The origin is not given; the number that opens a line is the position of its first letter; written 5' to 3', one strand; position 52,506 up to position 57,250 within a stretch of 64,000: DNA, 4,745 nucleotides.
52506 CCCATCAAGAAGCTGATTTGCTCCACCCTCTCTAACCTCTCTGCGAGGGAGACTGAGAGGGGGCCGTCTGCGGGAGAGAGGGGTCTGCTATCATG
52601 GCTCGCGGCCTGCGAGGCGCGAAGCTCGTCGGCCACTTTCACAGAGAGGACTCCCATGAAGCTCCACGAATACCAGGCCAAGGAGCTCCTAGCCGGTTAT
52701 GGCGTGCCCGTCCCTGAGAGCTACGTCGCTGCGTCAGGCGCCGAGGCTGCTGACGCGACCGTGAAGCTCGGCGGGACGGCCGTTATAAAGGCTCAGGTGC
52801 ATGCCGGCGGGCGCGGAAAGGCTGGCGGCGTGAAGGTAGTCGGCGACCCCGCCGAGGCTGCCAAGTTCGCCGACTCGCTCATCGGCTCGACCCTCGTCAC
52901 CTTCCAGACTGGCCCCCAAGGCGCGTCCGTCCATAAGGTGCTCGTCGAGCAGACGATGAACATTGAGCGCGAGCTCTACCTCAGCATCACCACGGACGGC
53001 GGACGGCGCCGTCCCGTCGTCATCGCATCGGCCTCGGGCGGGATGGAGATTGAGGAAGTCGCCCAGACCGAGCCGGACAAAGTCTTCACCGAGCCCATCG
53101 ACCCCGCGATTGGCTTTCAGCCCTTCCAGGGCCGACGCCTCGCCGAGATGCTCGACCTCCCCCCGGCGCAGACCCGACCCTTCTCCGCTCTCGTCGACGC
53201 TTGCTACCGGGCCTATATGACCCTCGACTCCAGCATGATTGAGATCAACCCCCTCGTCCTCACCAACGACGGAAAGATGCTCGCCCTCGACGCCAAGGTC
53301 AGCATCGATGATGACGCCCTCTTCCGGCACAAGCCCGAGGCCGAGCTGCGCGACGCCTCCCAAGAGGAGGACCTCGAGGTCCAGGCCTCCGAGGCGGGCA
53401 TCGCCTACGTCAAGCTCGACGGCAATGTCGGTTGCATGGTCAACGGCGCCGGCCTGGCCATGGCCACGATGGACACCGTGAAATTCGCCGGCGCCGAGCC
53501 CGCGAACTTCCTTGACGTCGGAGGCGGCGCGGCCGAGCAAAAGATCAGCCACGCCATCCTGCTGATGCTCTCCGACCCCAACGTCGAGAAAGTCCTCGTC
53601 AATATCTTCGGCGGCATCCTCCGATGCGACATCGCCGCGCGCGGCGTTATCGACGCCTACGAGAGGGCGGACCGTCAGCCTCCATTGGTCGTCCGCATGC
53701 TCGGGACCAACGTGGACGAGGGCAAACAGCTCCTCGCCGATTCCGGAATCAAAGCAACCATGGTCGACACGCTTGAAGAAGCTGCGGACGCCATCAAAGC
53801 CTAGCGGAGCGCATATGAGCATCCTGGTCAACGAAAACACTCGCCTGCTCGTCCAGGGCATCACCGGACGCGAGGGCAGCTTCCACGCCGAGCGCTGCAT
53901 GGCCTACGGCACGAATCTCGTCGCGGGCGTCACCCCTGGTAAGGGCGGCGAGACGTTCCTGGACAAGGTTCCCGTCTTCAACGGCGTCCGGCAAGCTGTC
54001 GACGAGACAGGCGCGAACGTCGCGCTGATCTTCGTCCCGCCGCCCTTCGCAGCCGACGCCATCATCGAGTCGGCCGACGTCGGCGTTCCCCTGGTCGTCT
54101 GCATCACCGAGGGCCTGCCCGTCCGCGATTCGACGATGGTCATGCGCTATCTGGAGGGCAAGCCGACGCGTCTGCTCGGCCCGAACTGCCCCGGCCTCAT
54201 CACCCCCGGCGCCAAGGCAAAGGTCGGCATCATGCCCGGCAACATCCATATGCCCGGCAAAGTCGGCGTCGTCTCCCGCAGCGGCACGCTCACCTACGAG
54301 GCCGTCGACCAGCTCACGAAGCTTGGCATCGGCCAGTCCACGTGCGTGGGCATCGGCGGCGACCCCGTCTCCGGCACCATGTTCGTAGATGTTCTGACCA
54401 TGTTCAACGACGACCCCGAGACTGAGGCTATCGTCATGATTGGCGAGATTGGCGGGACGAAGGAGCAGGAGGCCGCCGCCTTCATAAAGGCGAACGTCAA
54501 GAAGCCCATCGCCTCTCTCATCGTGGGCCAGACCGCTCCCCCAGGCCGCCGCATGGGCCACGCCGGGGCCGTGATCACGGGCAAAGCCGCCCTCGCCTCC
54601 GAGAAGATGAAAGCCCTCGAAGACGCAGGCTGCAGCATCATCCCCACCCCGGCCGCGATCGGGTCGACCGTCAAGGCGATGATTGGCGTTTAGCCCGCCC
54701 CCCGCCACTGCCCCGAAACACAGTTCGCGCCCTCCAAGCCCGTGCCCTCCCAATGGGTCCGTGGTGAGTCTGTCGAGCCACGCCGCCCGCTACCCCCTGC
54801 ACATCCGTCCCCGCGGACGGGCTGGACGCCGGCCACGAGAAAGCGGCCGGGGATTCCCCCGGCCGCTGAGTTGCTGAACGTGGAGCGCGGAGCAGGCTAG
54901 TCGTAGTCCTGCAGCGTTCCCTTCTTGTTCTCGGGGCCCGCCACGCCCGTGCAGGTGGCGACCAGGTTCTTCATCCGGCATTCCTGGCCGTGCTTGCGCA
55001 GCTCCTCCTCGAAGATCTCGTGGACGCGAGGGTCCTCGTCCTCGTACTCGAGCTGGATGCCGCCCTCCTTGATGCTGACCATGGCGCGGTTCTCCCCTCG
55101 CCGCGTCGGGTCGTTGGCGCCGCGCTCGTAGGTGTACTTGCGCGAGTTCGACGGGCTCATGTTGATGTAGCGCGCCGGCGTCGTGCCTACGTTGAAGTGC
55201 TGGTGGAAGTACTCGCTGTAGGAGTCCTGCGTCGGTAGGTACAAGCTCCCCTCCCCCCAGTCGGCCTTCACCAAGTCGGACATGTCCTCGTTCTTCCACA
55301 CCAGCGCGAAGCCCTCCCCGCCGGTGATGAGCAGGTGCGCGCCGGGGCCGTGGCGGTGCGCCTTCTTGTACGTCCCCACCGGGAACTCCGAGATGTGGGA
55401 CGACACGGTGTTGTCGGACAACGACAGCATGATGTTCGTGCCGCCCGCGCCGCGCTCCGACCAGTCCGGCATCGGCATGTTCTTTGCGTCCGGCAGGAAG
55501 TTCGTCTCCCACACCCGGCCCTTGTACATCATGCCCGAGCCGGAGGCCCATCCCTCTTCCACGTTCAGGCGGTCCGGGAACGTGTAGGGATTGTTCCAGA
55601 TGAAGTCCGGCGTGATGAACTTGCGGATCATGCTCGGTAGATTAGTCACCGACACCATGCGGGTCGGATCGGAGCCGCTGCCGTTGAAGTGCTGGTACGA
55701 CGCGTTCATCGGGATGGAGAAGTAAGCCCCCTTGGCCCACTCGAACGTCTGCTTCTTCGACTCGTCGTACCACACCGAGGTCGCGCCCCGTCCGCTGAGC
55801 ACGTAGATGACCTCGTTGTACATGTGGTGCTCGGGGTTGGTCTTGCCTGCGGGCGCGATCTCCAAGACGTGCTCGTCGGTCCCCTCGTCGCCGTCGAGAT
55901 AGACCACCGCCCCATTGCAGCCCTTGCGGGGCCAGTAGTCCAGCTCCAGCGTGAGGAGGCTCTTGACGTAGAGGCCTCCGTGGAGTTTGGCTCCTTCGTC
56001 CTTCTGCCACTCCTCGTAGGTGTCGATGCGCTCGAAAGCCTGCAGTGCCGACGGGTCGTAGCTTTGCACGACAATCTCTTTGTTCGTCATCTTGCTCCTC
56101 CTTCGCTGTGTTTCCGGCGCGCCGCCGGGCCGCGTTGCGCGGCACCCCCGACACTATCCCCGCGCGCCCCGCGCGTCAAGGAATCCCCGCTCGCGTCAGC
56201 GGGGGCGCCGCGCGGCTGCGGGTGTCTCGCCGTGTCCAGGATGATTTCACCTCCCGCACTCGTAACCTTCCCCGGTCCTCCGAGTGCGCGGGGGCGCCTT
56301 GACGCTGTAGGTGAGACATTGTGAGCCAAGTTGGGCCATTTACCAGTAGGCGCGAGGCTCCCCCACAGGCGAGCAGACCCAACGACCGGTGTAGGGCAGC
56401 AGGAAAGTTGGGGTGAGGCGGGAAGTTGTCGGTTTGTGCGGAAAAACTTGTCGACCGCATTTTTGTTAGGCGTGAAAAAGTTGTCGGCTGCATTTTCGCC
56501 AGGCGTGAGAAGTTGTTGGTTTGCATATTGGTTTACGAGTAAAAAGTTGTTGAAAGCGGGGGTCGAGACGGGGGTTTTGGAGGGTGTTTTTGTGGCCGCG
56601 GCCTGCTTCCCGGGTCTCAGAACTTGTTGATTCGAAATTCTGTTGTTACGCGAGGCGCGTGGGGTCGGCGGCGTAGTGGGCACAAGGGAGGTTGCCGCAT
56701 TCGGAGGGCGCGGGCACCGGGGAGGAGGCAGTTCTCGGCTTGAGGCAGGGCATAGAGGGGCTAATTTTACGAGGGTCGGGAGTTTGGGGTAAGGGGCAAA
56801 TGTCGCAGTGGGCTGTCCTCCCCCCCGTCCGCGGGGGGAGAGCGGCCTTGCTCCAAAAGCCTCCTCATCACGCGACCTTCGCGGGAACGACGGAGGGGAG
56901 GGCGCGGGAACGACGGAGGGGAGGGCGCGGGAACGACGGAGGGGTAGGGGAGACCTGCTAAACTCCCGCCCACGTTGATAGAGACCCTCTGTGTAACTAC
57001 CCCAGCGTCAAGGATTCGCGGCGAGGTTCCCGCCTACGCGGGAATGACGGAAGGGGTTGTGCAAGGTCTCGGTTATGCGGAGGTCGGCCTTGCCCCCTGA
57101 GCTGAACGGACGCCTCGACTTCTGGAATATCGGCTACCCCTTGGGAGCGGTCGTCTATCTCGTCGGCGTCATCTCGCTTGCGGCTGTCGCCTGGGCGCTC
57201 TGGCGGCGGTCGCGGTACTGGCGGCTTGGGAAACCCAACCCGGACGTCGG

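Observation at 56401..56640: Exact 33-bp tandem sub-repeats whose short core motif is copy-specific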

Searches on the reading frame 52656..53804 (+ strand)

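Call 32: search_protein_families(library=pfam, proteins=[window:52656-53804:+])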
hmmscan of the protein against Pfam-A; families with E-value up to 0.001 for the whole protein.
window:52656-53804:+ (382 aa): 4 families
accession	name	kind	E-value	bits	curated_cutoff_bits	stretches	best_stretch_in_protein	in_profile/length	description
PF08442.15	ATP-grasp_2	-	1.2e-69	234.4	29.5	1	2-201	1-201/202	ATP-grasp domain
PF00549.24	Ligase_CoA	-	1.3e-28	100.2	24.5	1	261-377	1-124/128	CoA-ligase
PF24948.1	Citrate_synth_N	-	1.4e-15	57.7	83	1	41-226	53-229/232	ATP-citrate synthase ATP-grasp domain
PF13549.11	ATP-grasp_5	-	3.9e-12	46.5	27.6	1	3-217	10-221/221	ATP-grasp domain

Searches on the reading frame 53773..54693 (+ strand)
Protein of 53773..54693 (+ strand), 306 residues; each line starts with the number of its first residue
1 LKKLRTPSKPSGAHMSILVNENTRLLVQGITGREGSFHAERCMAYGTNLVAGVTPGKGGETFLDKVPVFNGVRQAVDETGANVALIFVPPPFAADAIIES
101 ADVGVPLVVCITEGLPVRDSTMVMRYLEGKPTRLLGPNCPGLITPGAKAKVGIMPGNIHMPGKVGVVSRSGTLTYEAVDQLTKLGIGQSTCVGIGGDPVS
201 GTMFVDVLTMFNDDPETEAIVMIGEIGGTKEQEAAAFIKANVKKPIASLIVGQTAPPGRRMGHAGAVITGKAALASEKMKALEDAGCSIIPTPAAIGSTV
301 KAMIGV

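Call 32: search_protein_families(library=pfam, proteins=[window:53773-54693:+])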
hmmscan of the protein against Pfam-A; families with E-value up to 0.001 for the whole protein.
window:53773-54693:+ (306 aa): 3 families
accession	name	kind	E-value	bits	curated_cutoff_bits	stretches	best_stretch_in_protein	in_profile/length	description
PF02629.25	CoA_binding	-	2.2e-25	89.7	22.3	1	20-114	1-97/97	CoA binding domain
PF00549.24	Ligase_CoA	-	1.5e-23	83.7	24.5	1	167-286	1-126/128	CoA-ligase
PF13607.11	Succ_CoA_lig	-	9.5e-12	45.3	27.4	1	161-273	1-112/138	Succinyl-CoA ligase like flavodoxin domain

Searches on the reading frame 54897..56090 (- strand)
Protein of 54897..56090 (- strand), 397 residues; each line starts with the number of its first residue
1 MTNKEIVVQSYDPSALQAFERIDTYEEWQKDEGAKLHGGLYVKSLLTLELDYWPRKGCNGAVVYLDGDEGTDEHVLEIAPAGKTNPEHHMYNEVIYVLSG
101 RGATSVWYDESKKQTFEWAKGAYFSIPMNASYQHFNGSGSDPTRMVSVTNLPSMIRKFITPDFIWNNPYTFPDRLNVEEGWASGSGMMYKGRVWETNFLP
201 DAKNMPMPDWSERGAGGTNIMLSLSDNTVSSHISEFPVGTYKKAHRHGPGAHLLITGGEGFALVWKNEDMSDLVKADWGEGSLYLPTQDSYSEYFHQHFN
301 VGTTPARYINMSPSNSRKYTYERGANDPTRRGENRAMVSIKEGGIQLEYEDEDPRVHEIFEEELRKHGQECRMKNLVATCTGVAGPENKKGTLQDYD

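Call 10: find_encoding_contigs(protein=window:54897-56090:-, flank=3000, max_places=6)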
Protein window:54897-56090:- (397 aa): no gene with exactly this product is on record in the collection.

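Call 32: search_protein_families(library=pfam, proteins=[window:54897-56090:-])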
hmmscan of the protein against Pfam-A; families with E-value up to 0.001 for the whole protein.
window:54897-56090:- (397 aa): 2 families
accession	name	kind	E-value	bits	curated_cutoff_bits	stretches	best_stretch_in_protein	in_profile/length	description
PF07883.17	Cupin_2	-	3.8e-08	33.3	27.2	1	75-148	2-69/70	Cupin domain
PF12973.13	Cupin_7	-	0.00041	20.6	27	0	57-103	19-65/105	ChrR Cupin-like domain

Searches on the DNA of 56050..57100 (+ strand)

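Call 15: search_rna_families(source=window, start=56050, end=57100, threshold=evalue, max_evalue=10)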
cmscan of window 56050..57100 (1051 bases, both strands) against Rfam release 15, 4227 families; matches with E-value up to 10: 3.
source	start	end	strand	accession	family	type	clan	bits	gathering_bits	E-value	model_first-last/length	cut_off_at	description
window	56814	56841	-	RF02795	Pab91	Gene; snRNA; snoRNA; HACA-box;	-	18.5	71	1.8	1-57/57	no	Pab91 RNA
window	57010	57070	-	RF02748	FtrB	Gene; sRNA;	-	16.6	66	9.7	1-115/115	no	Francisella sRNA B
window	56109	56156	-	RF02802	PyrR204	Gene; snRNA; snoRNA; HACA-box;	-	14.8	71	7.4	1-57/57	no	Pyrobaculum sRNA 204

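Call 45: search_dna_similar(query=window:56400-56811:+, collection=plasmids, mode=distant, max_rows=8)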
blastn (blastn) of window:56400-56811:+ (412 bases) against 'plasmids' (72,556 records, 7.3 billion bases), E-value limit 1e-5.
No match.

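Call 46: search_dna_similar(query=window:56400-56811:+, collection=phages, mode=distant, max_rows=8)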
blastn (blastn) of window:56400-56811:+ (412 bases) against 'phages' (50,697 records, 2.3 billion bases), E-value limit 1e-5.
No match.
